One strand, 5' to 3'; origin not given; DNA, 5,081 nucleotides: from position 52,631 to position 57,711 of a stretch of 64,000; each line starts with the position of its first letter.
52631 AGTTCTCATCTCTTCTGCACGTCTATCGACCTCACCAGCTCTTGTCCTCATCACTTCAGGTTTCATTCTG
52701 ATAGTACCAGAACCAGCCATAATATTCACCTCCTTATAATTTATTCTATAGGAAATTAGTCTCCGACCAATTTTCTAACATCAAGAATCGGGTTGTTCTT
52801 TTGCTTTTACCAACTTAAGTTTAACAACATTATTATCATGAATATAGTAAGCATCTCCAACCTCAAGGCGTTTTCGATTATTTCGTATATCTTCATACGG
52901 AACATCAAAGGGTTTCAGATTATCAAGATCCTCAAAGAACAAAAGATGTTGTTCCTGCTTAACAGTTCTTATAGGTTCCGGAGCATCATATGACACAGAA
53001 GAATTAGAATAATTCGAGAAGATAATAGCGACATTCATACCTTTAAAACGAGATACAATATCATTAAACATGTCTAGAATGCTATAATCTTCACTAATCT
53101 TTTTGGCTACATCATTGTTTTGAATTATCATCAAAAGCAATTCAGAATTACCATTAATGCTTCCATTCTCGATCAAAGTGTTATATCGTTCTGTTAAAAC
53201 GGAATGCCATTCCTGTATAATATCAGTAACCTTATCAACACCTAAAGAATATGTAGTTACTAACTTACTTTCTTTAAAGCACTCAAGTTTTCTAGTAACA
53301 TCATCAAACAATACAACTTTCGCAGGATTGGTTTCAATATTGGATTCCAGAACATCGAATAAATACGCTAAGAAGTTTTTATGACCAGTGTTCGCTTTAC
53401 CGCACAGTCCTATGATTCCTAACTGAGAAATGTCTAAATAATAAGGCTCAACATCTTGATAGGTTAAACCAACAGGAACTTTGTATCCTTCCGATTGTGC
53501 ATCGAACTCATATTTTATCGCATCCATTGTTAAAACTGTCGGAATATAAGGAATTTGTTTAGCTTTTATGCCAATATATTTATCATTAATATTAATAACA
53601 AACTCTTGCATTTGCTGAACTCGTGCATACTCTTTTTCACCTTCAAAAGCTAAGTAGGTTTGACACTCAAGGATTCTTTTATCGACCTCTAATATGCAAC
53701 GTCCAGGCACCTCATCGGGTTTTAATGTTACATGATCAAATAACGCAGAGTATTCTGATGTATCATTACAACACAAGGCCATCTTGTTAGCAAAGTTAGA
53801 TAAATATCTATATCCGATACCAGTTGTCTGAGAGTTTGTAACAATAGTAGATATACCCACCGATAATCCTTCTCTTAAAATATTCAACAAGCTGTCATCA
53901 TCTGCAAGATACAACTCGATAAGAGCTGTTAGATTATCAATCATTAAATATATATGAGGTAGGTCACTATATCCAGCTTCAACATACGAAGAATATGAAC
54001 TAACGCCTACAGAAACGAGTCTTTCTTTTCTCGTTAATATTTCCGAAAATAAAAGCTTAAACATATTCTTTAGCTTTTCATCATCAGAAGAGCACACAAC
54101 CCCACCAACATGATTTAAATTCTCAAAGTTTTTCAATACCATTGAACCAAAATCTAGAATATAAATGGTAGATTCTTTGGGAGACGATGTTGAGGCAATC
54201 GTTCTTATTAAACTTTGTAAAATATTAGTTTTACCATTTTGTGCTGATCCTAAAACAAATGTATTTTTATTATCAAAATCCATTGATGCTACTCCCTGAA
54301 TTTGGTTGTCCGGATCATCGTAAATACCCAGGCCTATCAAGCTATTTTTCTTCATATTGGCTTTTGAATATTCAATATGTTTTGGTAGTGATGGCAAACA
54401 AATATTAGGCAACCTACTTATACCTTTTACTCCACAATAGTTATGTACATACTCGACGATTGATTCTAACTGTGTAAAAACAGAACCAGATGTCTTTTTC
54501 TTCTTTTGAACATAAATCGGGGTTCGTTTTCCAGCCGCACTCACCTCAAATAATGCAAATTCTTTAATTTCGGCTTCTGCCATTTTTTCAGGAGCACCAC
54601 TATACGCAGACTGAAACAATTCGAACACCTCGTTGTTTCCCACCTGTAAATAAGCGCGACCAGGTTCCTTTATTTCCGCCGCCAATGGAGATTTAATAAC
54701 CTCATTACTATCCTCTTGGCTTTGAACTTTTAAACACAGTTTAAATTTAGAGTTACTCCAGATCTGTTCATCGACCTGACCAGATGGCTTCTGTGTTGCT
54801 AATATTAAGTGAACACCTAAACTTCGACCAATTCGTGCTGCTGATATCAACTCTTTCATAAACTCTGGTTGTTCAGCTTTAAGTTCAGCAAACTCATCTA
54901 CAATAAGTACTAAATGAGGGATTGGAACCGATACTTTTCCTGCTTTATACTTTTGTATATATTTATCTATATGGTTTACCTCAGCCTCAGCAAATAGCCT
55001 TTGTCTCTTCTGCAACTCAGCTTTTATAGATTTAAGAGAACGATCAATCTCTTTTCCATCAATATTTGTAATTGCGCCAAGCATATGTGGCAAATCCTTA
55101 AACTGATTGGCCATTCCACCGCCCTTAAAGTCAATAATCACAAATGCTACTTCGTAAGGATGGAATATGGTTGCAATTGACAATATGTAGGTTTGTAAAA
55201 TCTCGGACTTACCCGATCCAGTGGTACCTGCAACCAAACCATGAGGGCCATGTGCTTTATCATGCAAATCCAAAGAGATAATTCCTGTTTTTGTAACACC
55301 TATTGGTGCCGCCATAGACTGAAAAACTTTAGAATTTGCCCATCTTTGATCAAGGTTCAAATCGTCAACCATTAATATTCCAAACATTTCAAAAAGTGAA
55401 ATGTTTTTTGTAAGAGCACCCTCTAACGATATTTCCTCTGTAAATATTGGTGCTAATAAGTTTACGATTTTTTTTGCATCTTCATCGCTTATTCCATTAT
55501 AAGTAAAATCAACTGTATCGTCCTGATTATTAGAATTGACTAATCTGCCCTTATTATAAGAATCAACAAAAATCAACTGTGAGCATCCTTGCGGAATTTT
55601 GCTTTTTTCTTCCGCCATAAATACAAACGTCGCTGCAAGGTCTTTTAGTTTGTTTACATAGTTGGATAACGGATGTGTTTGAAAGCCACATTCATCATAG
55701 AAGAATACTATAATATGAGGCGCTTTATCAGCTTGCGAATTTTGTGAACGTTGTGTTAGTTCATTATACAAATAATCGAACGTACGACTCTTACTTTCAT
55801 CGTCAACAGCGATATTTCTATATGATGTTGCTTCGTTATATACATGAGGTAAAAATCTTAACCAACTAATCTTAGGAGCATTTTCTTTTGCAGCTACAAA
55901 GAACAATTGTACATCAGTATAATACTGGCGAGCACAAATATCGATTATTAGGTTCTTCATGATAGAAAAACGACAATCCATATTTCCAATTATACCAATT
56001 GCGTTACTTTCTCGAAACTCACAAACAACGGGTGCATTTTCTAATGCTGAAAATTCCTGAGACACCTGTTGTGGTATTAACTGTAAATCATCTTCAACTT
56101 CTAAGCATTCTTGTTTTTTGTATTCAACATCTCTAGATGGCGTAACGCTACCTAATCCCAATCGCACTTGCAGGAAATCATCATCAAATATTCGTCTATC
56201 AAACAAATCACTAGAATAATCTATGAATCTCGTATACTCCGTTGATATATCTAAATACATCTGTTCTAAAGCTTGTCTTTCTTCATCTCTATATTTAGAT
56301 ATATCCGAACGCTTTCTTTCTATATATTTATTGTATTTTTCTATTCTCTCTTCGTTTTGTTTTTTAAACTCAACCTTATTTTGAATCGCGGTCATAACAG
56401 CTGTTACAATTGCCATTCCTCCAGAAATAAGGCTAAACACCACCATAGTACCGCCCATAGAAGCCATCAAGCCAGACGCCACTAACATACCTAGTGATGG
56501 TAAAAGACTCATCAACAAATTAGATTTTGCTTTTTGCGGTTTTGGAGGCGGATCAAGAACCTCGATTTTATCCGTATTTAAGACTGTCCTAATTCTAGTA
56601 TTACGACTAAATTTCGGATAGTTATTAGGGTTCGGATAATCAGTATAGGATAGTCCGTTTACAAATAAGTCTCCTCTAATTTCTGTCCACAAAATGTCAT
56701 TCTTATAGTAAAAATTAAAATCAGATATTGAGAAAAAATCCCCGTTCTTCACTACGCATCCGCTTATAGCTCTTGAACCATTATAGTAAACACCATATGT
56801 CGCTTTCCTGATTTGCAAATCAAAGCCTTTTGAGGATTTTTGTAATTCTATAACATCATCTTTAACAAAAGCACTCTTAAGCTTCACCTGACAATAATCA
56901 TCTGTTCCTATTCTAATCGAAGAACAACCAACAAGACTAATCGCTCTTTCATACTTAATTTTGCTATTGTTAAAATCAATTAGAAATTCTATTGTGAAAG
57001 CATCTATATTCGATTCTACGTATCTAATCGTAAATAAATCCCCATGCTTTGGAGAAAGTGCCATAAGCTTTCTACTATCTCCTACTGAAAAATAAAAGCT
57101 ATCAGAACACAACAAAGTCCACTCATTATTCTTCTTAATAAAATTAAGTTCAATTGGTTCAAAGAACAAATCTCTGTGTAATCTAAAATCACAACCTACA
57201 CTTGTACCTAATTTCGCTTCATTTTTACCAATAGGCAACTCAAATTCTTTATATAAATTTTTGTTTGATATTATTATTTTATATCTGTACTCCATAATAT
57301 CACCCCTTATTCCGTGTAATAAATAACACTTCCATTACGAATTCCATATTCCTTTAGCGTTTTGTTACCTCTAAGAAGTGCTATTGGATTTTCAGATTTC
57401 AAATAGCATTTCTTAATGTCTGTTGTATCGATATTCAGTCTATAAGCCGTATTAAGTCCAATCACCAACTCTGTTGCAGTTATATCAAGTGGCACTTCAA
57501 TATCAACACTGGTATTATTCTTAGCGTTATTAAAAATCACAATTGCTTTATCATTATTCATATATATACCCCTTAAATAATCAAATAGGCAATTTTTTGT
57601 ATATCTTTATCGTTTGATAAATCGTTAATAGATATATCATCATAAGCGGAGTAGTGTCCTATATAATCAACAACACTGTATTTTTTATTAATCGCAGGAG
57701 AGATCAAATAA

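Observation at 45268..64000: Non-canonical T7SSb-like secretion locus with no recognisable EsaA/EssA/EssB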

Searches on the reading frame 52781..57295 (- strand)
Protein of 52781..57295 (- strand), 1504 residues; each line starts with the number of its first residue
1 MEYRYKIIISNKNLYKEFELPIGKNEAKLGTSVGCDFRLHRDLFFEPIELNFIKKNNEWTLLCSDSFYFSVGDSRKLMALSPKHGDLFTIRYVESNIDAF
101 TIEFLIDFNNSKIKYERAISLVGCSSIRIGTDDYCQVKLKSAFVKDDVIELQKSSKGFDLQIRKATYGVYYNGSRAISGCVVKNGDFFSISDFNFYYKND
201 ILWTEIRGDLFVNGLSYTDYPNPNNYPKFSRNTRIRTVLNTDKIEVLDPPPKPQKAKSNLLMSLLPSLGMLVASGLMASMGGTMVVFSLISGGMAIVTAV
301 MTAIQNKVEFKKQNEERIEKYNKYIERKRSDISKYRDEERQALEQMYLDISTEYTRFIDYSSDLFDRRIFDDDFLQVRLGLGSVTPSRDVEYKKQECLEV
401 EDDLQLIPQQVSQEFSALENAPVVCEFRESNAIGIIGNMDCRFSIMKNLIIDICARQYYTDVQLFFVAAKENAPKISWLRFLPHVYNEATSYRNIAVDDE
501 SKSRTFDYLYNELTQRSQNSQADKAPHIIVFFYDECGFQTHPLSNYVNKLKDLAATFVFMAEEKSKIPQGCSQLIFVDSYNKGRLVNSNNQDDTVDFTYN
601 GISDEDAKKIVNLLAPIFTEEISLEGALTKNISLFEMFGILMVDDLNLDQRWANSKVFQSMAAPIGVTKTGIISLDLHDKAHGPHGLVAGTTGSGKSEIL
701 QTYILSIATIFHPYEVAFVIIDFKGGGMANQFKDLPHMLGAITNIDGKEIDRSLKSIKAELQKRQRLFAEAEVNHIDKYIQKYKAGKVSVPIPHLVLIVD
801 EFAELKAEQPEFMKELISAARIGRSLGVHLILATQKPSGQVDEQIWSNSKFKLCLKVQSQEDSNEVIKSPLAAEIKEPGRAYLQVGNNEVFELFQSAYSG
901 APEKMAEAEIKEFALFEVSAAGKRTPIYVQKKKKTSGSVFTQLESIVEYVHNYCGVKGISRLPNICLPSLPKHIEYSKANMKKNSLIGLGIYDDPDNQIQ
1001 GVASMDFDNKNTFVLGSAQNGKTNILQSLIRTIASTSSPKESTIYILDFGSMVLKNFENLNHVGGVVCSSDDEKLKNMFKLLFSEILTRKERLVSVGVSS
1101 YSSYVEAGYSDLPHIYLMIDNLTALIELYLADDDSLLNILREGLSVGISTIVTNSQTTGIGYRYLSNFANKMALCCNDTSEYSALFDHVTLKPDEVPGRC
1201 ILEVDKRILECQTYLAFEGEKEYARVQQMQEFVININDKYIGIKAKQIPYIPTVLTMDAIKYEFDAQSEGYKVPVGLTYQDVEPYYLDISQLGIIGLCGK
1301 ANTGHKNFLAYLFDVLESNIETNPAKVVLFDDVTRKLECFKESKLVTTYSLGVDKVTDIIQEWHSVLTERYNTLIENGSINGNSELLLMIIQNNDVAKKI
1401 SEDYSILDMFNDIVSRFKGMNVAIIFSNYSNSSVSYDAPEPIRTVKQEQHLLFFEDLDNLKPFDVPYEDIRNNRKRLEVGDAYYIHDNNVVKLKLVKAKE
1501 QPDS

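Call 4: search_protein_families(library=pfam, proteins=[window:52781-57295:-], max_evalue=0.1)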
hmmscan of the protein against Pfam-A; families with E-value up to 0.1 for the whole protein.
window:52781-57295:- (1504 aa): 12 families
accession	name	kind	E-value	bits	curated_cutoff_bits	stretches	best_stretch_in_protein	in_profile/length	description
PF01580.24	FtsK_SpoIIIE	-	6.6e-50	170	24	2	660-838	15-220/221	FtsK/SpoIIIE family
PF13401.12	AAA_22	-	1.8e-06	28.8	27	1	683-834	5-122/130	AAA domain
PF10412.15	TrwB_AAD_bind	-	0.00077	18.9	20.5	0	679-726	11-54/387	Type IV secretion-system coupling protein DNA-binding domain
PF05872.18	HerA_C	-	0.0019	17.3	22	1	681-726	19-60/502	Helicase HerA-like C-terminal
PF13245.12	AAA_19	-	0.0046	17.6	25.1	0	1004-1039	6-41/134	AAA domain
PF05729.18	NACHT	-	0.0055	17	26.7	0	1013-1123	4-91/167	NACHT domain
PF12696.13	TraG-D_C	-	0.0085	16.5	22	1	794-865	1-74/126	TraM recognition site of TraD and TraG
PF13555.12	AAA_29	-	0.024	14.8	27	0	683-701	23-40/61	P-loop containing region of AAA domain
PF00910.28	RNA_helicase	-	0.062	14.2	21.5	0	1013-1051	2-41/105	RNA helicase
PF24072.1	T7_gp14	-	0.072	13.4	27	0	284-346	1-63/187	T7 virus internal virion protein gp14 family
PF06745.19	ATPase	-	0.08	12.7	26.6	0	670-838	3-166/231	KaiC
PF13191.12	AAA_16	-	0.097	13.6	32.6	0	683-820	24-159/167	AAA ATPase domain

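Call 6: search_protein_families(library=ncbifam, proteins=[window:52781-57295:-], max_evalue=0.1)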
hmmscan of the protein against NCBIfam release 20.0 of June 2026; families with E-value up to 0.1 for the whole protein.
window:52781-57295:- (1504 aa): 12 families
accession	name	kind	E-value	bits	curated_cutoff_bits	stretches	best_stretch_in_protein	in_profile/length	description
TIGR03928.1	T7_EssCb_Firm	equivalog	0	1133.7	778.4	1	225-1496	2-1295/1296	type VII secretion protein EssC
TIGR03924.1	T7SS_EccC_a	equivalog_domain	4.3e-106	356.2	509.15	2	249-901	4-671/673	type VII secretion protein EccCa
TIGR03925.1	T7SS_EccC_b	equivalog_domain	2.6e-83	280.2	346.55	2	983-1371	48-439/564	type VII secretion protein EccCb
NF007615.0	PRK10263.1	equivalog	1.6e-16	59.3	1566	1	678-868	1005-1217/1355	DNA translocase FtsK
NF041214.1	plasmid_TraB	equivalog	2.4e-05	23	800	1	683-862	248-414/639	plasmid transfer protein TraB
NF040937.1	HerA_Thermprot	equivalog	0.00011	20.8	800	1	783-869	340-426/487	DNA double-strand break repair helicase HerA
TIGR02524.1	dot_icm_DotB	equivalog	0.00037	19.8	463.3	1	993-1100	121-222/358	Dot/Icm type IV secretion system ATPase DotB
NF040819.1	helicase_HerA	equivalog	0.00053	18.6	970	1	771-869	381-479/561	DNA double-strand break repair helicase HerA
NF041017.1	DNA_import_CedB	equivalog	0.0023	16.6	700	0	679-725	271-314/590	DNA import protein CedB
NF038055.1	T3SS_SctB_pilot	subfamily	0.0034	16.9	37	1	283-352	132-208/313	type III secretion system translocon subunit SctB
NF033632.1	SLATT_4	domain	0.0056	16.6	55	1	270-354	39-128/154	SLATT domain-containing protein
NF033529.1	transpos_ISLre2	equivalog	0.093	12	200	0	297-341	233-277/382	ISLre2 family transposase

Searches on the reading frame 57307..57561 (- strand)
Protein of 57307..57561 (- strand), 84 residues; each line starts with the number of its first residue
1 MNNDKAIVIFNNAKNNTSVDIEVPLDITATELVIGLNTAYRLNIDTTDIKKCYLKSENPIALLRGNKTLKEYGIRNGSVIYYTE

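Call 4: search_protein_families(library=pfam, proteins=[window:57307-57561:-], max_evalue=0.1)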
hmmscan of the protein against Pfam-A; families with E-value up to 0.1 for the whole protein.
window:57307-57561:- (84 aa): 5 families
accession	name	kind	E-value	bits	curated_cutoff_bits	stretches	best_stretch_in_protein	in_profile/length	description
PF08817.16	YukD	-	9.9e-10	39.5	27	1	15-81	9-75/76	WXG100 protein secretion system (Wss), protein YukD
PF25613.1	DUF7941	-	0.0019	18.2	27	1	14-57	83-125/276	Family of unknown function (DUF7941)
PF00240.29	ubiquitin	-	0.032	14.5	25.4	1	62-80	47-65/72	Ubiquitin family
PF14845.11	Glycohydro_20b2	-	0.044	15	27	1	16-69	77-127/130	beta-acetyl hexosaminidase like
PF18036.7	Ubiquitin_4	-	0.064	13.8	22.8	0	56-83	59-86/89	Ubiquitin-like domain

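Call 6: search_protein_families(library=ncbifam, proteins=[window:57307-57561:-], max_evalue=0.1)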
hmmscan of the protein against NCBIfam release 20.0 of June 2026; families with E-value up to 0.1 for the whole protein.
window:57307-57561:- (84 aa): 1 family
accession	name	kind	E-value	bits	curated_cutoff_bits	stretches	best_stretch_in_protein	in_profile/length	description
NF037948.1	signal_int_SinM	equivalog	0.064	12.6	250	1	22-59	74-111/387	signal integration modulator SinM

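Call 21: find_encoding_contigs(protein=window:57307-57561:-, flank=10000, max_places=6)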
Protein window:57307-57561:- (84 aa): 1 contig read that carries it; 1 place shown.
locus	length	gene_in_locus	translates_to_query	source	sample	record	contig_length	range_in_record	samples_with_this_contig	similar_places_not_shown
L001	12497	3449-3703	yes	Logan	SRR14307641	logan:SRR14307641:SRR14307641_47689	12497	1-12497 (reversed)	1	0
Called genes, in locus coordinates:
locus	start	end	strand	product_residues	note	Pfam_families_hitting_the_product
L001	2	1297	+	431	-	?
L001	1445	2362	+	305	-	PF19909:DUF6382 (weak), PF16697:Yop-YscD_cpl (weak), PF00498:FHA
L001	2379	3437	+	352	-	PF01656:CbiA (weak), PF13614:AAA_31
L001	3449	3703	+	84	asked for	PF08817:YukD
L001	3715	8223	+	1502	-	PF01580:FtsK_SpoIIIE, PF13401:AAA_22 (faint), PF01580:FtsK_SpoIIIE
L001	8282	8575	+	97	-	PF06013:WXG100, PF10824:T7SS_ESX_EspC, PF21725:T7SS_signal (weak), PF25547:WXG100_2 (weak)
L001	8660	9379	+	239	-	-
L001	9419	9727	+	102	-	-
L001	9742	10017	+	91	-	PF17279:DUF5344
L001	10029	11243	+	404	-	-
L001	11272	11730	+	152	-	-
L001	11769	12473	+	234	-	PF00481:PP2C (faint), PF13672:PP2C_2, PF07228:SpoIIE (faint)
